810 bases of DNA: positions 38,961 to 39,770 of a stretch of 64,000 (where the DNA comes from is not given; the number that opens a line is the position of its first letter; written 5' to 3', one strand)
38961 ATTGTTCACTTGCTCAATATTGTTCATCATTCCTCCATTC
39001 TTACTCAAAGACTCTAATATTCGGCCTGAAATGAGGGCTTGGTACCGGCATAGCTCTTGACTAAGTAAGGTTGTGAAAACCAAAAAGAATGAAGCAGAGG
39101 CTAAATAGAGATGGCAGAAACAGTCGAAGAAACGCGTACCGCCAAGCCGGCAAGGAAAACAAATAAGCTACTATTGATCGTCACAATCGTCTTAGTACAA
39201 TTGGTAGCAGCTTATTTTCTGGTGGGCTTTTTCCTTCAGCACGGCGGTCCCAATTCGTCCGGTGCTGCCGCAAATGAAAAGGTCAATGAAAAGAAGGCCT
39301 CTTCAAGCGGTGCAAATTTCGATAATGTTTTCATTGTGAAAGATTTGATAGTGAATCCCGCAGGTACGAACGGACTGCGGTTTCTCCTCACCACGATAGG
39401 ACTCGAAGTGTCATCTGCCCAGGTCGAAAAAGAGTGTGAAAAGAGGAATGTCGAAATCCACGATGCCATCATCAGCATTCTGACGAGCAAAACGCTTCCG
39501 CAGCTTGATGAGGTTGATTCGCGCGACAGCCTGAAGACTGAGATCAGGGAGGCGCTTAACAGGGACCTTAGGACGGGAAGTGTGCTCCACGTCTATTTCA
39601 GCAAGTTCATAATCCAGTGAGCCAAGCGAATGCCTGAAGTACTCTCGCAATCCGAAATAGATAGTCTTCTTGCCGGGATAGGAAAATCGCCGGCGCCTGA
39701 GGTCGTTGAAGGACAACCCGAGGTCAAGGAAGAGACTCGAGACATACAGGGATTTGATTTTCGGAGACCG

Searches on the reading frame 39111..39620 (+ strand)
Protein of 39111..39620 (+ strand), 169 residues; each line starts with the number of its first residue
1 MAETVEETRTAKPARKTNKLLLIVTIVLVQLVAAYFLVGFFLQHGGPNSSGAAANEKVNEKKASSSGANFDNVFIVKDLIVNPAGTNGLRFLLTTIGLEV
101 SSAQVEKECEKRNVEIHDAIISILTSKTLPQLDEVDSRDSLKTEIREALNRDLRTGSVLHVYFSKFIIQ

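Call 38: search_protein_families(library=pfam, proteins=[window:39111-39620:+], max_evalue=0.001)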
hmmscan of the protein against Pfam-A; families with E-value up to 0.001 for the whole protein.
window:39111-39620:+ (169 aa): 1 family
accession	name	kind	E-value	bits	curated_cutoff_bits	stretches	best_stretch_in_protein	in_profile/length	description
PF03748.19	FliL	-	1.4e-17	64.6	24.6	1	77-169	6-103/103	Flagellar basal body-associated protein FliL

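Call 52: find_homologous_proteins(query=window:39111-39620:+, max_evalue=1e-15)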
Query window:39111-39620:+ (169 aa): 304 proteins with E <= 1e-15 among 385 candidates; the best 120 are listed.
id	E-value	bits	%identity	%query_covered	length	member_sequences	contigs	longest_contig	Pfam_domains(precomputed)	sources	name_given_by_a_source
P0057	7.6e-94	329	94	100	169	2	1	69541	PF03748.20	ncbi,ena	-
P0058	1.4e-85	302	86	100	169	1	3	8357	PF03748.20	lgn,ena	-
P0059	9.2e-84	296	84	100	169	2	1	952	PF03748.20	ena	-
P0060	1.3e-78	280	80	100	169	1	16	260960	PF03748.20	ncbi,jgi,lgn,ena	jgi:flagellar FliL protein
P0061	1.0e-70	254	73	100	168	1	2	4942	PF03748.20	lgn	-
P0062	1.6e-70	253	73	100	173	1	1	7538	PF03748.20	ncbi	-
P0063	9.5e-70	251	72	100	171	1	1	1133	PF03748.20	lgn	-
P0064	1.8e-66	240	70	100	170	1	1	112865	PF03748.20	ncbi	-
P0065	4.8e-65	236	68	100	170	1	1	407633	PF03748.20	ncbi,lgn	-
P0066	2.3e-64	233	68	100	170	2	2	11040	PF03748.20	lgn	-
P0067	4.1e-64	233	66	100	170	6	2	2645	PF03748.20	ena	-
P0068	6.0e-64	232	67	100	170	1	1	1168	PF03748.20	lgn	-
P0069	1.8e-63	231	66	100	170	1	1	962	PF03748.20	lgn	-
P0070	2.4e-63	230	69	100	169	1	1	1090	PF03748.20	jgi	-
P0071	2.3e-61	224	64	100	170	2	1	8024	PF03748.20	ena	-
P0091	3.3e-53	197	56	100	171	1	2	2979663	PF03748.20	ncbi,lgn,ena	-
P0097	4.0e-52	194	58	100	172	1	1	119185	PF03748.20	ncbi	-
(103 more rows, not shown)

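Call 54: find_encoding_contigs(protein=P0064, flank=1500, max_places=1)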
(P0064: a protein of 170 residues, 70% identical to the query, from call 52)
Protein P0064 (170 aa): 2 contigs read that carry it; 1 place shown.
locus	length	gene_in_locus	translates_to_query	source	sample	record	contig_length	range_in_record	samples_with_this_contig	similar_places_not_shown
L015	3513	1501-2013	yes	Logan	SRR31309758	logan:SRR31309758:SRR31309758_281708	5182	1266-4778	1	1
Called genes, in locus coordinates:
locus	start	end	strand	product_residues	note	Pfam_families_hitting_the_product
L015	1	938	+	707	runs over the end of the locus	PF00460:Flg_bb_rod (weak), PF22692:LlgE_F_G_D1, PF07559:FlgE_D2, PF06429:Flg_bbr_C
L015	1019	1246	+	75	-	PF06289:FlbD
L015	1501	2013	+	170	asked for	PF03748:FliL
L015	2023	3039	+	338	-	PF02154:FliM, PF01052:FliMN_C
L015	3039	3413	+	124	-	PF28396:SepQ_C, PF01052:FliMN_C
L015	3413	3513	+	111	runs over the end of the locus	PF04347:FliO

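Call 55: find_encoding_contigs(protein=P0097, flank=1500, max_places=1)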
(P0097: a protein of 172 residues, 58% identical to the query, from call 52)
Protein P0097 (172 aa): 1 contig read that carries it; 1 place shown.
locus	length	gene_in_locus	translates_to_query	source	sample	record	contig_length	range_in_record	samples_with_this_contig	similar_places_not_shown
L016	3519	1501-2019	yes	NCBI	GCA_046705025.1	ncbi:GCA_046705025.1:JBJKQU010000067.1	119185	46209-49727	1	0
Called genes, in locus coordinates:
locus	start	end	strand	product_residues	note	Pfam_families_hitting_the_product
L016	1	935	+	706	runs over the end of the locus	PF00460:Flg_bb_rod, PF22692:LlgE_F_G_D1, PF07559:FlgE_D2, PF06429:Flg_bbr_C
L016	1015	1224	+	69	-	PF06289:FlbD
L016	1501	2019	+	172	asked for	PF03748:FliL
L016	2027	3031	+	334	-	PF02154:FliM, PF01052:FliMN_C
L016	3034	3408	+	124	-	PF28396:SepQ_C (weak), PF01052:FliMN_C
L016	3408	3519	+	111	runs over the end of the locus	PF04347:FliO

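Call 56: find_encoding_contigs(protein=P0091, flank=1500, max_places=1)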
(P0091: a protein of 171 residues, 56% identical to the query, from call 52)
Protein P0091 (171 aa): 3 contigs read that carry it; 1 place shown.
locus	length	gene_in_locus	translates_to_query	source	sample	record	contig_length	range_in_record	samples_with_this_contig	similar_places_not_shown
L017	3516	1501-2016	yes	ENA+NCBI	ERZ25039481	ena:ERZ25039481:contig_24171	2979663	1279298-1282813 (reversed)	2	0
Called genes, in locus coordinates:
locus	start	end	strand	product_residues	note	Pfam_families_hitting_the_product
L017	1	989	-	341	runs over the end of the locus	PF01073:3Beta_HSD, PF01370:Epimerase, PF02719:Polysacc_synt_2, PF04321:RmlD_sub_bind, PF16363:GDP_Man_Dehyd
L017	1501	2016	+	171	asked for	PF03748:FliL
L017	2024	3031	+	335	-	PF02154:FliM, PF01052:FliMN_C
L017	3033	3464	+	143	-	PF28396:SepQ_C (weak), PF01052:FliMN_C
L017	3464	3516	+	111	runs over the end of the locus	PF04347:FliO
